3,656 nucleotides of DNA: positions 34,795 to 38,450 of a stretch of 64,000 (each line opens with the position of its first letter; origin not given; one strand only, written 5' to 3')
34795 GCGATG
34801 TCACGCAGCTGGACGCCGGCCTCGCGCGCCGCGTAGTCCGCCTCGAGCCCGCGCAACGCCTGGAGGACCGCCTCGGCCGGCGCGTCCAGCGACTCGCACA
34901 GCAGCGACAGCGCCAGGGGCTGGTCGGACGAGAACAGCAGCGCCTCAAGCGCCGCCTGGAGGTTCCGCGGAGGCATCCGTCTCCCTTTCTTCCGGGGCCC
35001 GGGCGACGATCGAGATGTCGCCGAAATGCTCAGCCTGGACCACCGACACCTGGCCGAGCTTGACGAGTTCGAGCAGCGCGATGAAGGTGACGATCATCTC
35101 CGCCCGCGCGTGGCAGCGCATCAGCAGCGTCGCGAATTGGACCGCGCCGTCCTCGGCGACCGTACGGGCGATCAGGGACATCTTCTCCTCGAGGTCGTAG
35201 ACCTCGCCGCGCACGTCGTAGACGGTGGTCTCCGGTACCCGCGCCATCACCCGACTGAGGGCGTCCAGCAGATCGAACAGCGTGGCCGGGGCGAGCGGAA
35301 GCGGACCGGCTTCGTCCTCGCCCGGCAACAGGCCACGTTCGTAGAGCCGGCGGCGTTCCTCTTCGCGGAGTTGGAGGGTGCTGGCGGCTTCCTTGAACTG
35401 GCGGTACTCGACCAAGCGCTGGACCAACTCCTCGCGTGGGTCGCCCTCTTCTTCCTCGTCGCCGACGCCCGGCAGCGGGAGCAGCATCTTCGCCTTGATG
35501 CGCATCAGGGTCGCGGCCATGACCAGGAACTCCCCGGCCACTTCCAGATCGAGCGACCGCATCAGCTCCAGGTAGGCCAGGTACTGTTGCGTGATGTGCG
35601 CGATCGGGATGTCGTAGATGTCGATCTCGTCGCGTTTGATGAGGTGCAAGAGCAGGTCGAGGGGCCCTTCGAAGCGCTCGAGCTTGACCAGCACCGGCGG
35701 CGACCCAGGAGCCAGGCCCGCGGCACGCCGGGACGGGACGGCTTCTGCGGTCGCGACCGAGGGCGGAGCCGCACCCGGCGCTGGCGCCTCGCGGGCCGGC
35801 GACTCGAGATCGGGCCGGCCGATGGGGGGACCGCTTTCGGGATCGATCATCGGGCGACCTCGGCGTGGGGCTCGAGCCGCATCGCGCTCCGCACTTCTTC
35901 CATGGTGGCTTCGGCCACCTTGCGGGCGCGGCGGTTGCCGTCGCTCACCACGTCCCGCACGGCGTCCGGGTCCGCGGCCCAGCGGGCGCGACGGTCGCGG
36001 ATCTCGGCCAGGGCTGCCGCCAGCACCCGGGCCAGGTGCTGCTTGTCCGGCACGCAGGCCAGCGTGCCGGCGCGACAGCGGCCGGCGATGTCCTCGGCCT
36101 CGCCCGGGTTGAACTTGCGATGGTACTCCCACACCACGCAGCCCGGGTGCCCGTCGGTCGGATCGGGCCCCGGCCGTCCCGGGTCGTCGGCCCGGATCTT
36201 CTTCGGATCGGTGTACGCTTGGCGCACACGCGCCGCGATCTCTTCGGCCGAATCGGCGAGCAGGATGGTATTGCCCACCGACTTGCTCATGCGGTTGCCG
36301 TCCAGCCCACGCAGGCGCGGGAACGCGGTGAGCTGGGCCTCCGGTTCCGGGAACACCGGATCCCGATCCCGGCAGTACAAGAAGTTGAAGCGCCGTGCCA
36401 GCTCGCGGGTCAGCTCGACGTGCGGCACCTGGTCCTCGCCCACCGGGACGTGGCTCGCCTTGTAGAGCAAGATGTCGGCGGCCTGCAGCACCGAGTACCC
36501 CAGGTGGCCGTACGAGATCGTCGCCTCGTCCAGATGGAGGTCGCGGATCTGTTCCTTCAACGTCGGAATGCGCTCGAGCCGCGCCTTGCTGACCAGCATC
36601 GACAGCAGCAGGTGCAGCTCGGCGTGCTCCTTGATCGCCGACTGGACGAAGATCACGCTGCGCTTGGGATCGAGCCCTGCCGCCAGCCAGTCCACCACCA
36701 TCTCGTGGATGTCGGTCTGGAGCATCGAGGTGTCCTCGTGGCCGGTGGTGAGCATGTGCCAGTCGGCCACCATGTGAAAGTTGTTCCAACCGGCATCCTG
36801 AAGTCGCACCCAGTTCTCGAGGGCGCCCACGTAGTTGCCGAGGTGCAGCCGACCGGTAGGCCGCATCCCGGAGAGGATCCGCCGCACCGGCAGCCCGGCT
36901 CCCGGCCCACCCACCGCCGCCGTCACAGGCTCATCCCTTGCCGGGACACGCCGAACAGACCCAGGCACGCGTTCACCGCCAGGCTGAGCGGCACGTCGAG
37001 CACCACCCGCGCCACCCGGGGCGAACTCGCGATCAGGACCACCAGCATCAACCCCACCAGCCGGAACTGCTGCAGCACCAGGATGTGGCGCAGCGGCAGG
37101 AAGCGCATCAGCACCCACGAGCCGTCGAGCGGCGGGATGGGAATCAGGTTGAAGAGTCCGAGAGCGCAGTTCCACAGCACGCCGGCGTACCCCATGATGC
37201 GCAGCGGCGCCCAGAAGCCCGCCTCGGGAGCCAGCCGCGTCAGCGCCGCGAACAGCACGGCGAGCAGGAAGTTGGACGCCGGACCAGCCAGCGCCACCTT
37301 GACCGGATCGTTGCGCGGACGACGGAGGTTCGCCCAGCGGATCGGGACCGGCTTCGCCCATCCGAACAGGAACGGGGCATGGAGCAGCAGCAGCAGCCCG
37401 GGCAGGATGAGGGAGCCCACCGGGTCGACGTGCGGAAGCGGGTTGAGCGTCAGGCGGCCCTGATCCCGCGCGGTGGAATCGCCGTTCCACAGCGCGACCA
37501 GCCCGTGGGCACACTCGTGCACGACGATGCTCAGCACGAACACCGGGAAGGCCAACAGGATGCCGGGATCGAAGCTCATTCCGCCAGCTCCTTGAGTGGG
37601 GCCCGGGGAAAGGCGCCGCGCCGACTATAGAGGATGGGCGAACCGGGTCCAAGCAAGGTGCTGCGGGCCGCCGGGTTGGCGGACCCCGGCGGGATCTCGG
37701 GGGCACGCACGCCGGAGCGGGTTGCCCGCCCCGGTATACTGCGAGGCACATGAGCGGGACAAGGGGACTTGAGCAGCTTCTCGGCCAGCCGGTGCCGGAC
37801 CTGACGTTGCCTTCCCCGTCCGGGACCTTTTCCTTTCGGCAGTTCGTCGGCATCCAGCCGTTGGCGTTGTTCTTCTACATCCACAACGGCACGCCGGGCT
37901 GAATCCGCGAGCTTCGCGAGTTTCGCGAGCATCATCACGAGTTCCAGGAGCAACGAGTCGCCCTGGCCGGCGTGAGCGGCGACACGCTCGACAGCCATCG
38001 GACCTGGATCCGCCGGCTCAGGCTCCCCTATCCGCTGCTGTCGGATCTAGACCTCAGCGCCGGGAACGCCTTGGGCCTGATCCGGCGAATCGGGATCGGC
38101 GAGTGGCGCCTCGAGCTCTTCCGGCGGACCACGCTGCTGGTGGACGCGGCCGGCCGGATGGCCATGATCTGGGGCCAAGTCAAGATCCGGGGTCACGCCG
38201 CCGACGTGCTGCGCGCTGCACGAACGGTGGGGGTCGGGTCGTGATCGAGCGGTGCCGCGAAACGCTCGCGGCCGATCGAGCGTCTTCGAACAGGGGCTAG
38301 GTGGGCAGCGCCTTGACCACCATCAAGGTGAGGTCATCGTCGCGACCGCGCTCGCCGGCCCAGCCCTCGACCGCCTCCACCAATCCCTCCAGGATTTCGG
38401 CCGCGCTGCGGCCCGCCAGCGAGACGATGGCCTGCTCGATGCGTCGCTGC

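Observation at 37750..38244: Peroxiredoxin with in-frame TGA replacing the peroxidatic cysteine: candidate selenocysteine protein missed by ORF calling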

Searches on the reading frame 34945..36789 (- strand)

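Call 44: search_protein_families(library=pfam, proteins=[window:34945-36789:-], max_evalue=0.0001)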
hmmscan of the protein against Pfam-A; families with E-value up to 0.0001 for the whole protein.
window:34945-36789:- (614 aa): 1 family
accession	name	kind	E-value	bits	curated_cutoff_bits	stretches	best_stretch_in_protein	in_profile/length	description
PF02616.19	SMC_ScpA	-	5.1e-40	138.3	24.6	1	383-594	1-229/232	Segregation and condensation protein ScpA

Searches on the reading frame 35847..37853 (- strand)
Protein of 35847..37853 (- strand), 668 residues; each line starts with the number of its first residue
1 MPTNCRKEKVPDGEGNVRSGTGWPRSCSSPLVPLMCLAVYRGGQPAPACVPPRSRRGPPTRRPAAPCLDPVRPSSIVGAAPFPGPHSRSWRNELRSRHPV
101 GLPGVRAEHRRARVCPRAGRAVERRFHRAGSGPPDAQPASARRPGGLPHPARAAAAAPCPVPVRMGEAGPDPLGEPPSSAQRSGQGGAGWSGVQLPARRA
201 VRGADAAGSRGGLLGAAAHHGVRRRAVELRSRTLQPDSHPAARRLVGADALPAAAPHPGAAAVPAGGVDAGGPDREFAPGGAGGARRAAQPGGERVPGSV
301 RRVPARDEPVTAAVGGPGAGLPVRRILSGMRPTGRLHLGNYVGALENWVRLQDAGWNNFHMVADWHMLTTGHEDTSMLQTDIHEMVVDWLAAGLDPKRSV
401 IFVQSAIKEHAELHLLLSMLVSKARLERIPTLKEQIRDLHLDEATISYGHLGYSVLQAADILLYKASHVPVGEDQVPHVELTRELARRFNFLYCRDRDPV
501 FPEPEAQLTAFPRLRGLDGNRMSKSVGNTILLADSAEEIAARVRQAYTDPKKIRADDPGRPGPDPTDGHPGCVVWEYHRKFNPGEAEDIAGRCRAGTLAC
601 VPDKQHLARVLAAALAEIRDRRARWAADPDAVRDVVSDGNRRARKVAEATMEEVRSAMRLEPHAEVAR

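Call 44: search_protein_families(library=pfam, proteins=[window:35847-37853:-], max_evalue=0.0001)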
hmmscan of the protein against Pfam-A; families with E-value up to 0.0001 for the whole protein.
window:35847-37853:- (668 aa): 1 family
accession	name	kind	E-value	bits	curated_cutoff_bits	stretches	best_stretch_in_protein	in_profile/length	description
PF00579.31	tRNA-synt_1b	-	9e-61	206.2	21.1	1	325-615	7-291/292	tRNA synthetases class I (W and Y)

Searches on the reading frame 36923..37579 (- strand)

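Call 44: search_protein_families(library=pfam, proteins=[window:36923-37579:-], max_evalue=0.0001)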
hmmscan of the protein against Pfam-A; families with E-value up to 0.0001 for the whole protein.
window:36923-37579:- (218 aa): 1 family
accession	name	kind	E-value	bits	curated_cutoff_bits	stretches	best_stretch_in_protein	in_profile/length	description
PF02163.28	Peptidase_M50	-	5.4e-13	49.2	27.2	1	126-175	160-209/221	Peptidase family M50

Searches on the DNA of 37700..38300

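Call 41: search_rna_families(source=window, start=37700, end=38300, threshold=evalue, max_evalue=10)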
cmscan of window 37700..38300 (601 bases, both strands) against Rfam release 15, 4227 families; matches with E-value up to 10: 4.
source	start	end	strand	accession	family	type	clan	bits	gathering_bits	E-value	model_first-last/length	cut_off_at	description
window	38255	38300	+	RF02276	Hammerhead_II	Gene; ribozyme;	CL00010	15.9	37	2.2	1-43/66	3'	Hammerhead ribozyme (type II)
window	37832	37896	-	RF03006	M23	Gene; sRNA;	-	15.7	41.2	3.8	1-53/53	no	M23 RNA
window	38016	38061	-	RF01303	sR49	Gene; snRNA; snoRNA; CD-box;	-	15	50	3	1-56/56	no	Small nucleolar RNA sR49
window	38202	38246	+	RF01119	sR32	Gene; snRNA; snoRNA; CD-box;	-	9.7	40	6.5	1-57/57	no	Small nucleolar RNA sR32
